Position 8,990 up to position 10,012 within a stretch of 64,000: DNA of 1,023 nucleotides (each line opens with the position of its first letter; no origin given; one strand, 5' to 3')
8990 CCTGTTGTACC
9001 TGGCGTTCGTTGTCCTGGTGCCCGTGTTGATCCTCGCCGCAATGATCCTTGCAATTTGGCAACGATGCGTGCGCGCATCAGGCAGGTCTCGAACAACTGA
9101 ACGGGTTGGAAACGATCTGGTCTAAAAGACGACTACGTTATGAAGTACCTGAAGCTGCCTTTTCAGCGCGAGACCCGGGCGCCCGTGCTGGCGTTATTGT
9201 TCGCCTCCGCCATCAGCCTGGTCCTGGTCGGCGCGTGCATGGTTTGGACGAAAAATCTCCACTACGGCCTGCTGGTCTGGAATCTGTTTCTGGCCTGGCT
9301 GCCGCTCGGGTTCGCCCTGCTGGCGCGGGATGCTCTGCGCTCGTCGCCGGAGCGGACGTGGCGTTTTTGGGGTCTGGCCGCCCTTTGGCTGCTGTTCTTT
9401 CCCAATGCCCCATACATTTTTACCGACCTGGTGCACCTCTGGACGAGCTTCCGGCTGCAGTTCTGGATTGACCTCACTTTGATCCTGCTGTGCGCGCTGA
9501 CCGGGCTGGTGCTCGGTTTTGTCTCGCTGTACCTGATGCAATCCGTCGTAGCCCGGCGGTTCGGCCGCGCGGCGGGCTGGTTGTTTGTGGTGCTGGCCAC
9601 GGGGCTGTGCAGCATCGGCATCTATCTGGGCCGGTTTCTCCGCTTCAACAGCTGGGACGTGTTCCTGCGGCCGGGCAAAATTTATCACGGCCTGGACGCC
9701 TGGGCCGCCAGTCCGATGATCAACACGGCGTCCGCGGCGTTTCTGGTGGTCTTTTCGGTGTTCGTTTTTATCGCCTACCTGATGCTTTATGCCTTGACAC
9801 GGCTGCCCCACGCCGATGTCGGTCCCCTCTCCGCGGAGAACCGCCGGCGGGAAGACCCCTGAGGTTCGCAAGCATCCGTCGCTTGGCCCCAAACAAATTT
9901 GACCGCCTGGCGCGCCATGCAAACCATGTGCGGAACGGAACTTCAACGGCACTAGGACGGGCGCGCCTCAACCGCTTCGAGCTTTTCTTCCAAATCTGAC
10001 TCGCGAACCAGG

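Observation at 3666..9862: ispH translationally chained to two class-B radical SAM enzymes, a possible Ldi-like protein and membrane proteins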

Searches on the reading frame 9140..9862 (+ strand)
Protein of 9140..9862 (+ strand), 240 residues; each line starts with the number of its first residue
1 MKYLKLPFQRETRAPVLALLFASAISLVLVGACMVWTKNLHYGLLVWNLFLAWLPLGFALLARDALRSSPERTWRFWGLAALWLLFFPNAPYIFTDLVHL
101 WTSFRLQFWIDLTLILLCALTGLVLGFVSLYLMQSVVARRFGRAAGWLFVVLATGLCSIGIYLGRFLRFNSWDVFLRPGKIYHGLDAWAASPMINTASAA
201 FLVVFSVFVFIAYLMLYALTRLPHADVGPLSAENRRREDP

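Call 9: search_protein_families(library=pfam, proteins=[window:9140-9862:+], max_evalue=0.01)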
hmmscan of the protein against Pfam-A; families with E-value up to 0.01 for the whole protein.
window:9140-9862:+ (240 aa): 1 family
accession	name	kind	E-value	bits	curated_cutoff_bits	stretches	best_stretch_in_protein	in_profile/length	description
PF07099.16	DUF1361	-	8e-42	143.4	25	1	47-210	1-167/169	Protein of unknown function (DUF1361)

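Call 10: search_protein_families(library=ncbifam, proteins=[window:9140-9862:+], max_evalue=0.01)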
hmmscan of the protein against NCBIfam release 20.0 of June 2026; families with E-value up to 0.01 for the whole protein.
window:9140-9862:+ (240 aa): 0 families

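Call 97: search_solved_structures(query=A5, max_evalue=1)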
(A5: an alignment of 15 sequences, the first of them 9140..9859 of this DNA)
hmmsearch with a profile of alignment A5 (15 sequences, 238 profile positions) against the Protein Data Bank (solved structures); distinct sequences matched with E-value up to 1: 1.
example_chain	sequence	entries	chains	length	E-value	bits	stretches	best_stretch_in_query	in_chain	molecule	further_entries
9cbv_A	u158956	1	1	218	0.58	12.7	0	42-181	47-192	Lens fiber membrane intrinsic protein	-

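Call 99: search_protein_families(library=padloc, proteins=[window:9140-9859:+], max_evalue=0.001)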
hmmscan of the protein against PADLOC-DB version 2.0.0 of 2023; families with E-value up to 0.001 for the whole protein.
window:9140-9859:+ (240 aa): 0 families
